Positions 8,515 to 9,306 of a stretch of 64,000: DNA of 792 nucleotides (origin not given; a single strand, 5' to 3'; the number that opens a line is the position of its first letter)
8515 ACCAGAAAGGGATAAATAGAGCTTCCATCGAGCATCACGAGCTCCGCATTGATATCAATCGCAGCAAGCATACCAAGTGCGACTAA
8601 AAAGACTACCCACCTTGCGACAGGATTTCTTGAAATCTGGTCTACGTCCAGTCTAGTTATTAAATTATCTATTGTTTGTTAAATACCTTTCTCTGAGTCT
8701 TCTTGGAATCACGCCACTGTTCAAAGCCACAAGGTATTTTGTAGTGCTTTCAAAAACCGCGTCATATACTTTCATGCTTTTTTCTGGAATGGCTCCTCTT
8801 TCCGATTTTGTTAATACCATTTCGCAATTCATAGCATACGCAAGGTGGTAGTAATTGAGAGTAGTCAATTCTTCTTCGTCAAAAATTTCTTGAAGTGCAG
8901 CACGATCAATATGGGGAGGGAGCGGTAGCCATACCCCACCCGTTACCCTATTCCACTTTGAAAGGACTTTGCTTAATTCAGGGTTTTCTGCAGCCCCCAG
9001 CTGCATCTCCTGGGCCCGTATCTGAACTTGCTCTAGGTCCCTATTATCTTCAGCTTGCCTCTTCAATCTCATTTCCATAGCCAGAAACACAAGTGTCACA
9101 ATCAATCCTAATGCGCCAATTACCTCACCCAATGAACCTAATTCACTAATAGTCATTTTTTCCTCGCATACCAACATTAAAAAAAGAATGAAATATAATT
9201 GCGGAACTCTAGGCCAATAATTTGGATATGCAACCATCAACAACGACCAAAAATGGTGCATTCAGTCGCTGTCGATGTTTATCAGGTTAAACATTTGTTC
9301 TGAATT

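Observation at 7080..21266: Paralog array: TolB-like anchored beta-propeller genes, each paired divergently with a small single-TM protein, in various states of decay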

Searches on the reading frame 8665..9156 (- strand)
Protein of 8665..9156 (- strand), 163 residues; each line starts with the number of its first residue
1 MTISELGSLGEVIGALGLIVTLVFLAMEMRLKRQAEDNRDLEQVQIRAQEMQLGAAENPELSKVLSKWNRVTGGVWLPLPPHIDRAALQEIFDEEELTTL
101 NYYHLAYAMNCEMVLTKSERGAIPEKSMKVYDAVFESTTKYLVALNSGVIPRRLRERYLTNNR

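Call 3: search_protein_families(library=pfam, proteins=[window:8665-9156:-], max_evalue=0.01)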
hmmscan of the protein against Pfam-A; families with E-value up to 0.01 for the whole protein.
window:8665-9156:- (163 aa): 0 families

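Call 4: search_protein_families(library=ncbifam, proteins=[window:8665-9156:-], max_evalue=0.01)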
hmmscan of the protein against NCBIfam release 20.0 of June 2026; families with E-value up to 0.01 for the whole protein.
window:8665-9156:- (163 aa): 0 families

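Call 14: find_homologous_proteins(query=window:8665-9156:-, max_evalue=0.001)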
Query window:8665-9156:- (163 aa): 70 proteins with E <= 0.001 among 171 candidates.
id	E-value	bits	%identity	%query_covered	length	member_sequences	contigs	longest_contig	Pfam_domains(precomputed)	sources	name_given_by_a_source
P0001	3.4e-93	328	93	99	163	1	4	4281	-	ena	-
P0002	4.3e-90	317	90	99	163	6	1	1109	-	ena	-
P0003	2.2e-88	312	90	99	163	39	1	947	-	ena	-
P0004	4.0e-87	308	88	99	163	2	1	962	-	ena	-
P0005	7.5e-86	304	88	99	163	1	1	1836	-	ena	-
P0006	3.7e-85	301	86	99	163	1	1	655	-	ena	-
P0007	5.6e-85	301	87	99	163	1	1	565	-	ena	-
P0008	7.2e-85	300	85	99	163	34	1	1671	-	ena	-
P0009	2.2e-84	299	87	99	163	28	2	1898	-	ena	-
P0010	4.6e-84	298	85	99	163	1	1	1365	-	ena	-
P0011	4.2e-83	295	87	97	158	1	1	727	-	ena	-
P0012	4.2e-79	282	80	99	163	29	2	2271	-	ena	-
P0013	5.4e-77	275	78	99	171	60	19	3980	-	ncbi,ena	-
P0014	6.0e-77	275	84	92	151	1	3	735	-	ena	-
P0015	3.1e-76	272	83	92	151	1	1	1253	-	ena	-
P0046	3.0e-44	169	52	99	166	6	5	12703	-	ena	-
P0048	2.3e-43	166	52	97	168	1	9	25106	-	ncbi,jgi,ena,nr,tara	ncbi:MAG: hypothetical protein CMM57_10145 [Rhodospirillaceae bacterium]|nr:hypothetical protein [Rh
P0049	2.8e-43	166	52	99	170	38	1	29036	-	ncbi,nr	ncbi:MAG: hypothetical protein CMP84_00015 [Gammaproteobacteria bacterium]|nr:hypothetical protein [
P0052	4.1e-40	155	58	84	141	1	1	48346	-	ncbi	-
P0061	3.6e-29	120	67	55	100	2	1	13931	-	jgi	jgi:hypothetical protein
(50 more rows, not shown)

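Call 15: find_encoding_contigs(protein=P0048, flank=10000, max_places=3)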
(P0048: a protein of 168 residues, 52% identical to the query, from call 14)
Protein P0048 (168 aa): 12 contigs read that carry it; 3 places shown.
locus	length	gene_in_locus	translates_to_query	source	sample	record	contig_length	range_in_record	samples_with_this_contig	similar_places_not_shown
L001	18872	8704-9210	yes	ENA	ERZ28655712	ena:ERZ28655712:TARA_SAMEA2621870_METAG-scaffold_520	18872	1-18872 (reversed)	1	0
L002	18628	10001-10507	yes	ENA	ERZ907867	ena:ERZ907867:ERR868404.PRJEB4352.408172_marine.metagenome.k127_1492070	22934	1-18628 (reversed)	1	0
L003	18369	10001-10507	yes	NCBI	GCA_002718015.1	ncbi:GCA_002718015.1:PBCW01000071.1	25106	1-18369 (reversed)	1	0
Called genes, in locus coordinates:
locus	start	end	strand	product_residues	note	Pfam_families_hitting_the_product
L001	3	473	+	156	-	?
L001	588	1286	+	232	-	PF05199:GMC_oxred_C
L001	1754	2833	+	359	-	PF00144:Beta-lactamase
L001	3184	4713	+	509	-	PF00135:COesterase, PF20434:BD-FAE, PF07859:Abhydrolase_3 (faint)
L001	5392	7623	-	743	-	PF07676:PD40 (faint), PF26549:Tricorn_N (faint), PF26550:Tricorn_2nd (faint)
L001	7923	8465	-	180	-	PF09917:DUF2147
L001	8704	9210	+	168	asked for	-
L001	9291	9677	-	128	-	-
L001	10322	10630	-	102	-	-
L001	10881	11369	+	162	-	-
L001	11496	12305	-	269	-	-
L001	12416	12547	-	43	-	-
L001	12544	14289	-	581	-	PF02897:Peptidase_S9_N (faint), PF07676:PD40 (faint), PF26549:Tricorn_N (faint), PF26550:Tricorn_2nd (faint)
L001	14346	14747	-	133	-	-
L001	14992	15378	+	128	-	-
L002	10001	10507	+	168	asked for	-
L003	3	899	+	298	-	-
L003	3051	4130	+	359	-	PF00144:Beta-lactamase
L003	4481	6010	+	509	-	PF00135:COesterase, PF20434:BD-FAE, PF07859:Abhydrolase_3 (faint)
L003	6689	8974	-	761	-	PF07676:PD40 (faint), PF26549:Tricorn_N (faint), PF26550:Tricorn_2nd (faint)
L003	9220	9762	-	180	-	PF09917:DUF2147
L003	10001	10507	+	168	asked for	-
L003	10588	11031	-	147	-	-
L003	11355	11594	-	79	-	-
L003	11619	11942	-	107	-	-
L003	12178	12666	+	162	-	-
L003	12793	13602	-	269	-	-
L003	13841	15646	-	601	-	PF02897:Peptidase_S9_N (faint), PF07676:PD40 (faint), PF26549:Tricorn_N (faint), PF26550:Tricorn_2nd (faint)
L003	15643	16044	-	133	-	-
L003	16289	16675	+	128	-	-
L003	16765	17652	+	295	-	-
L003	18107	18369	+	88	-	?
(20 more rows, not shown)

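Call 16: find_encoding_contigs(protein=P0049, flank=10000, max_places=3)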
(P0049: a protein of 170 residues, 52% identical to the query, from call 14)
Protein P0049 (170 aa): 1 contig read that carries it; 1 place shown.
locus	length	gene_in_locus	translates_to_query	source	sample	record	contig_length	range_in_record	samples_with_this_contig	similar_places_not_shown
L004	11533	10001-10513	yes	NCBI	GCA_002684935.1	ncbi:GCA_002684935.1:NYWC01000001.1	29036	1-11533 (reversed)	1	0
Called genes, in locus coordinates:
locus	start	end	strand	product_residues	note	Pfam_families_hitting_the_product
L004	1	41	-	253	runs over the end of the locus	PF02463:SMC_N (faint), PF00005:ABC_tran, PF13304:AAA_21 (faint)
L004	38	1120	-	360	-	PF01032:FecCD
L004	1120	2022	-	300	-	-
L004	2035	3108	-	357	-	PF05171:HemS, PF06228:ChuX_HutX, PF05171:HemS, PF06228:ChuX_HutX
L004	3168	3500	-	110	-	-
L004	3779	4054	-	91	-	PF11804:DUF3325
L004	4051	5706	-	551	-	PF03929:PepSY_TM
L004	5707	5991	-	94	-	-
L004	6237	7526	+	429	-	PF03929:PepSY_TM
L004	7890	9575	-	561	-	PF16655:PhoD_N, PF09423:PhoD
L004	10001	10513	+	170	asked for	-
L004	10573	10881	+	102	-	-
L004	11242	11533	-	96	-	?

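Call 17: find_encoding_contigs(protein=P0052, flank=10000, max_places=3)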
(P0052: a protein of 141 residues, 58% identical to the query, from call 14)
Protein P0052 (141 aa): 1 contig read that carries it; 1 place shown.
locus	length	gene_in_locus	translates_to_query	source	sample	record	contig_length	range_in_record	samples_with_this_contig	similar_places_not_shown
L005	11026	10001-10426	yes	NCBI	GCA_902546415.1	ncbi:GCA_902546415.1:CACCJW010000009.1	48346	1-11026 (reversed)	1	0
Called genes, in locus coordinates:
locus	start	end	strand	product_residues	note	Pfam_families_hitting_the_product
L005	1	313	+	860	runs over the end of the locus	PF00246:Peptidase_M14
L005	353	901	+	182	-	-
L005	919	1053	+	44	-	-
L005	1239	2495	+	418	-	PF03747:ADP_ribosyl_GH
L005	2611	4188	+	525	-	PF07719:TPR_2 (faint), PF13174:TPR_6 (faint), PF13424:TPR_12 (faint), PF13181:TPR_8 (faint), PF14559:TPR_19 (weak)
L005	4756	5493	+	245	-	PF08238:Sel1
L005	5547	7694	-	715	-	PF26549:Tricorn_N (faint), PF26550:Tricorn_2nd (faint), PF07676:PD40 (faint)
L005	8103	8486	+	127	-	-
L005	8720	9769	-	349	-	-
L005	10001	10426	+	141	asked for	-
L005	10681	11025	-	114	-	?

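Call 20: find_encoding_contigs(protein=P0001, flank=10000, max_places=4)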
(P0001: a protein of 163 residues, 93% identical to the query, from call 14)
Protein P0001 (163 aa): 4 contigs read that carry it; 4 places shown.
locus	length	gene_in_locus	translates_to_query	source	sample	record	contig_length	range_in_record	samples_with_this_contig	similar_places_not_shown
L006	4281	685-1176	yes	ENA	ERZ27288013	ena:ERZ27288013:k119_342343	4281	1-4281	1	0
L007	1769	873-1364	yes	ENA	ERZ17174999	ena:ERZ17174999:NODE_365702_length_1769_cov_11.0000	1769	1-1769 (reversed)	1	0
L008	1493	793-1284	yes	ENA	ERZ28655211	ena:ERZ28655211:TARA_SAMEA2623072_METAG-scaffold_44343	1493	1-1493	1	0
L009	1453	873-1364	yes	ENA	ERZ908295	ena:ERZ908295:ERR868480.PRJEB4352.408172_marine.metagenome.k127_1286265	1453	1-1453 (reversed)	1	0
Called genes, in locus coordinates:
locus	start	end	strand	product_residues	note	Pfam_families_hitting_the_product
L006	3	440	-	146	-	?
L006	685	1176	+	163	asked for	-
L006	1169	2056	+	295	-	-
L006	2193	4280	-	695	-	?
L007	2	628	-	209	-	?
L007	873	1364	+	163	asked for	-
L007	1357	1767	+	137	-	?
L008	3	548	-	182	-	?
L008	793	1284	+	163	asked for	-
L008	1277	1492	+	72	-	?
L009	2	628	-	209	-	?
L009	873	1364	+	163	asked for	-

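Call 21: find_encoding_contigs(protein=P0046, flank=10000, max_places=4)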
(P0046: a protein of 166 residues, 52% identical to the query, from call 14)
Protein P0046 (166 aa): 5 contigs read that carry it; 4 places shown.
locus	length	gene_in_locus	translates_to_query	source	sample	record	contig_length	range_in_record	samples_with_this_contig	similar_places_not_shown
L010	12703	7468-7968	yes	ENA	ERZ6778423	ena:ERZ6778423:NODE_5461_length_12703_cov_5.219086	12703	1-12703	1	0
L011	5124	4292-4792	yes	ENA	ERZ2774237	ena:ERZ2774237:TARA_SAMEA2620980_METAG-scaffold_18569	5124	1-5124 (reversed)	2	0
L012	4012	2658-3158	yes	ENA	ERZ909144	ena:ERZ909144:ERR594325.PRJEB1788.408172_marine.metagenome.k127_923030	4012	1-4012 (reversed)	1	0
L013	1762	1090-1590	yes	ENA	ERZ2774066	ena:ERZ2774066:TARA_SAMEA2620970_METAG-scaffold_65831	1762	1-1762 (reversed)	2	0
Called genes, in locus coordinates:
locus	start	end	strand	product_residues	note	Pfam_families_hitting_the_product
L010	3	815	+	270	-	?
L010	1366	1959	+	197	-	-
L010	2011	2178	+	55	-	-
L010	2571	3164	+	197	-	-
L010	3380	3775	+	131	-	-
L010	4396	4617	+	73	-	-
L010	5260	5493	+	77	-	-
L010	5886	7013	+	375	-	PF13417:GST_N_3 (weak), PF13410:GST_C_2 (weak)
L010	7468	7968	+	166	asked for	-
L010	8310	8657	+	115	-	-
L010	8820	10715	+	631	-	PF07715:Plug, PF00593:TonB_dep_Rec_b-barrel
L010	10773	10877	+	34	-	-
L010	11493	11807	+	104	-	PF07858:LEH, PF12680:SnoaL_2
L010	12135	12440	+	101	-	PF03992:ABM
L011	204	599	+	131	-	-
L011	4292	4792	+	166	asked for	-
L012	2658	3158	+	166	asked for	-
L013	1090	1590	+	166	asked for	-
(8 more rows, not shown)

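Call 22: find_encoding_contigs(protein=P0061, flank=10000, max_places=3)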
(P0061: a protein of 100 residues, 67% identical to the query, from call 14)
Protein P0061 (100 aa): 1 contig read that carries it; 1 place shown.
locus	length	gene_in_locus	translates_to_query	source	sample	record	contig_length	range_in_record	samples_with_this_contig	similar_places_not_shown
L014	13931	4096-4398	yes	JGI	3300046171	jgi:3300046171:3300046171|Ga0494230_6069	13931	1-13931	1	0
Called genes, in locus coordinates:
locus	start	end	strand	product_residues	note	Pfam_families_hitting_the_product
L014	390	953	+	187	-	-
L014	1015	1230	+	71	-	-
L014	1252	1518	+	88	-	-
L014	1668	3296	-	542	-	PF00930:DPPIV_N (faint), PF07676:PD40 (faint), PF26549:Tricorn_N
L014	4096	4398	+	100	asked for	-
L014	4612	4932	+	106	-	-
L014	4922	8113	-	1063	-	PF13156:Mrr_cat_2, PF00270:DEAD, PF04851:ResIII, PF00271:Helicase_C, PF03457:HA, PF18871:HEPN_Toprim_N (faint), PF03457:HA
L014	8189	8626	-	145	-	-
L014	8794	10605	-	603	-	PF08706:D5_N, PF19263:DUF5906 (weak)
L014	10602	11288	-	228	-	-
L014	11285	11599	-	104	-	-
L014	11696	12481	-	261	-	-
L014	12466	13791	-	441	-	PF13356:Arm-DNA-bind_3, PF22022:Phage_int_M, PF00589:Phage_integrase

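Call 27: find_related_loci(query=A3, collection=genome_contigs, flank=10000)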
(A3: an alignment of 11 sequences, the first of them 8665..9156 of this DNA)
Query A3 (163 aa) in genome_contigs; peptide patterns used: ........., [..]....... (x = any residue, [..] = any of these).
51 stretches matched a pattern; 7 encode a relative of the query (tblastn E <= 1e-3); 6 distinct loci.
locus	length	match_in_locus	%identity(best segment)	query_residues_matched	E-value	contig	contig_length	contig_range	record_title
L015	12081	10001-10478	77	1-162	9e-63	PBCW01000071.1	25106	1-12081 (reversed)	MAG: Rhodospirillaceae bacterium isolate SP3966 13755, whole genome shotgun sequence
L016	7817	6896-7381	56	1-162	2e-59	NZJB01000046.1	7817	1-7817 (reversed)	MAG: Gammaproteobacteria bacterium isolate MED581 84005, whole genome shotgun sequence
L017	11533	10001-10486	52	1-162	5e-52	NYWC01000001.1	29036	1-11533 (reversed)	MAG: Gammaproteobacteria bacterium isolate CPC27 272, whole genome shotgun sequence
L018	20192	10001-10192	42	1-64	1e-7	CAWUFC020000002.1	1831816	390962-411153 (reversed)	MAG: Halieaceae bacterium isolate 5b87221c-c285-40f0-8db9-9bb7071d1699 genome assembly, contig: contig_2, whole genome s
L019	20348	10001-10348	29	1-144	2e-7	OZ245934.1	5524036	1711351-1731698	MAG: Pseudomonadales bacterium isolate f039b650-14e4-42ae-aa71-d0a7a8ef2667 genome assembly, chromosome: 1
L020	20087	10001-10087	62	1-29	5e-6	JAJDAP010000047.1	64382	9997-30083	MAG: Deltaproteobacteria bacterium isolate OFTM159 OFTM159_46, whole genome shotgun sequence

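Call 29: search_protein_families(library=pfam, proteins=[L020:18024-19811:+, L019:9773-10561:+, L019:12101-12568:-, L018:10001-10447:+, L003:16765-17652:+, L003:12793-13602:-, L016:3587-5773:-, L020:10144-10656:+], max_evalue=0.01)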
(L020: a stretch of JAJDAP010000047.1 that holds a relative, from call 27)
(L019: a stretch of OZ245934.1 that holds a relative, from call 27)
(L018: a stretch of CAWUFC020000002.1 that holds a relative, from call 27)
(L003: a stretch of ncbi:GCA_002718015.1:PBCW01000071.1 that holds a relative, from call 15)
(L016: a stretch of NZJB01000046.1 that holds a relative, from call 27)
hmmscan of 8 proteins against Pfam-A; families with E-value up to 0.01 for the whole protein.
L020:18024-19811:+ (595 aa): 9 families
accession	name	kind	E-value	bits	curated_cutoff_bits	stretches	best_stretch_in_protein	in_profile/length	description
PF14559.12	TPR_19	-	2e-12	47.7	25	1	378-429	6-57/68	Tetratricopeptide repeat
PF13432.12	TPR_16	-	6.5e-10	39.7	32.7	2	410-464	10-64/65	Tetratricopeptide repeat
PF13414.12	TPR_11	-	8.1e-10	38.7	26.8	1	299-329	10-40/42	TPR repeat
PF13181.12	TPR_8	-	8e-09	35.4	25.7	0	399-428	3-32/34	Tetratricopeptide repeat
PF13431.12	TPR_17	-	2.2e-07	31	24.4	0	387-417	3-33/34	Tetratricopeptide repeat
PF00515.34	TPR_1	-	2.4e-07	30.7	27.8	0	301-316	19-34/34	Tetratricopeptide repeat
PF13428.12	TPR_14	-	4.6e-07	30.3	23.5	0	399-433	3-37/44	Tetratricopeptide repeat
PF07719.23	TPR_2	-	5.8e-06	26.5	27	0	399-428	3-32/34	Tetratricopeptide repeat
PF13429.12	TPR_15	-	0.0092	15.9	26.2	0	404-475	153-220/280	Tetratricopeptide repeat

L019:9773-10561:+ (262 aa): 0 families

L019:12101-12568:- (155 aa): 0 families

L018:10001-10447:+ (148 aa): 0 families

L003:16765-17652:+ (295 aa): 1 family
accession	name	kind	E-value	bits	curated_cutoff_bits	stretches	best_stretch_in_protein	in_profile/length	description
PF09490.15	CbtA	-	0.0012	19.2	30.7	1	179-282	13-122/239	Probable cobalt transporter subunit (CbtA)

L003:12793-13602:- (269 aa): 0 families

L016:3587-5773:- (728 aa): 4 families
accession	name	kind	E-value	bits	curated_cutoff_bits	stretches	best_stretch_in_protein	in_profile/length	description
PF07676.18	PD40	-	9.5e-10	38.6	20.9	1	575-593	15-34/38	WD40-like Beta Propeller Repeat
PF00400.38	WD40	-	3.3e-05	24.7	27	0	569-587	12-29/39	WD domain, G-beta repeat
PF25174.1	Beta-prop_THOC3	-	3.3e-05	23.5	305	0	439-589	90-234/272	THOC3 beta-propeller domain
PF00930.27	DPPIV_N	-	0.0011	18.2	22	0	237-300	31-91/354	Dipeptidyl peptidase IV (DPP IV) N-terminal region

L020:10144-10656:+ (170 aa): 0 families

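Call 53: search_protein_families(library=padloc, proteins=[window:8665-9156:-, L003:16765-17652:+, L003:9220-9762:-, L003:12793-13602:-], max_evalue=0.01)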
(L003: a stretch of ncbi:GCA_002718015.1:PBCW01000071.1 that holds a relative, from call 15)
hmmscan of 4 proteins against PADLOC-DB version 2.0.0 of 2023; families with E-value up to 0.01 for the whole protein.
window:8665-9156:- (163 aa): 0 families

L003:16765-17652:+ (295 aa): 0 families

L003:9220-9762:- (180 aa): 0 families

L003:12793-13602:- (269 aa): 0 families

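Call 57: predict_structure(alignment_id=A3)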
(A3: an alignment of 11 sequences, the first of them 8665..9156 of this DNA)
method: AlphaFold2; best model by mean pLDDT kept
length: 163 residues; sequences in the alignment: 11
mean_pLDDT: 84.6   pTM: 0.68
mean pLDDT of the five models: 84.6, 84.2, 83.5, 83.3, 78.0
residues with pLDDT >= 90: 64; 70-90: 88; 50-70: 9; < 50: 2
segments of 3 or more residues with pLDDT < 50: none
pLDDT, mean of each block of 10 residues (from residue 1): 65 83 84 73 78 88 93 86 91 95 92 87 79 90 90 90 47
secondary structure, 60 per line:
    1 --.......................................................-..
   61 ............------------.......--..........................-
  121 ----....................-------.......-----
elements in order: H3-57 H59-72 H85-91 H94-119 H125-144 H152-158

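Call 63: fold_search(model_id=the predicted structure, library=pdb)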
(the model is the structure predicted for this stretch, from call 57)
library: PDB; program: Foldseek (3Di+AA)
matches with E <= 10: 32; with E <= 0.001: 0
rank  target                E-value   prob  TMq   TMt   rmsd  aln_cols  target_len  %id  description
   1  3n2o_B                2.7e+00  0.09  0.22  0.08   8.3       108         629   10  X-ray crystal structure of arginine decarboxylase complexed with Arginine from Vibrio vulnificus (released 2010-06-09)
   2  5aqk_B                3.5e+00  0.10  0.29  0.38   8.9       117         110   12  Fragment-based screening of HSP70 sheds light on the functional role of ATP-binding site residues (released 2016-10-05)
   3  3nzp_A                3.7e+00  0.10  0.21  0.07   7.4        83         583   12  Crystal Structure of the Biosynthetic Arginine decarboxylase SpeA from Campylobacter jejuni, Northeast Structural Geno (released 2010-09-01)
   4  9exo_A                4.5e+00  0.03  0.18  0.06  18.1       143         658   13  Wzc-K540M-2YE MgADP C1 (released 2025-04-23)
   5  4bt9_A                5.0e+00  0.08  0.31  0.22  28.9       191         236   12  CRYSTAL STRUCTURE OF THE PEPTIDE(PRO-PRO-GLY)3 BOUND COMPLEX OF N- TERMINAL DOMAIN AND PEPTIDE SUBSTRATE BINDING DOMAI (released 2013-10-09)
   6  8zf0_C                5.3e+00  0.09  0.35  0.11   8.7       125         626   13  pRib-ADP bound OsEDS1-PAD4-ADR1 complex (released 2024-11-13)
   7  3pja_C                5.6e+00  0.10  0.35  0.29   7.1       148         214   12  Crystal structure of human C3PO complex (released 2011-05-11)
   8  1evs                  5.9e+00  0.04  0.23  0.23  15.1       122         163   16  CRYSTAL STRUCTURE OF HUMAN ONCOSTATIN M (released 2000-09-13)
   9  6bzd_A                5.9e+00  0.04  0.20  0.16  10.7        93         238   18  Structure of 14-3-3 gamma R57E mutant bound to GlcNAcylated peptide (released 2018-05-09)
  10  5ijj_B                5.9e+00  0.04  0.20  0.21  15.6       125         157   15  Structure of the SPX domain of Chaetomium thermophilum Glycerophosphodiester Phosphodiesterase 1 in complex with inosi (released 2016-04-27)
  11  1z1b_A                6.3e+00  0.06  0.20  0.12   8.0        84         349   17  Crystal structure of a lambda integrase dimer bound to a COC' core site (released 2005-06-28)
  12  4s2r_Q                6.7e+00  0.08  0.23  0.07   4.4        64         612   17  Crystal structure of X-prolyl aminopeptidase from Caenorhabditis elegans: a cytosolic enzyme with a di-nuclear active  (released 2015-04-22)
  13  4adz_A                7.1e+00  0.04  0.18  0.32  10.5        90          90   17  Crystal Structure of the apo form of a Copper-sensitive operon Regulator (CsoR) protein from Streptomyces lividans (released 2012-04-25)
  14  4wyv_C                7.5e+00  0.08  0.36  0.29   6.9       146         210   11  Crystal Structure of Human Translin in Open Conformation (released 2014-11-26)
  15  3pja_E                7.5e+00  0.06  0.30  0.25   9.2       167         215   12  Crystal structure of human C3PO complex (released 2011-05-11)
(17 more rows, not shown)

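Call 72: search_protein_families(library=phrogs, proteins=[window:8665-9156:-, L003:16765-17652:+, L019:12101-12568:-], max_evalue=0.01)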
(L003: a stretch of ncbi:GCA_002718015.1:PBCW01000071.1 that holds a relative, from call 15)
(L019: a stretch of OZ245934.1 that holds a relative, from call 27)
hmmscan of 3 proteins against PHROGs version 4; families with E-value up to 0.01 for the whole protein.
window:8665-9156:- (163 aa): 0 families

L003:16765-17652:+ (295 aa): 0 families

L019:12101-12568:- (155 aa): 0 families

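Call 89: search_solved_structures(query=A3, max_evalue=1)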
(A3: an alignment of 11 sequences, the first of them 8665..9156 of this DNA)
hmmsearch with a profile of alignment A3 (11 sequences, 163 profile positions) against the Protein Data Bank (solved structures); distinct sequences matched with E-value up to 1: 0.
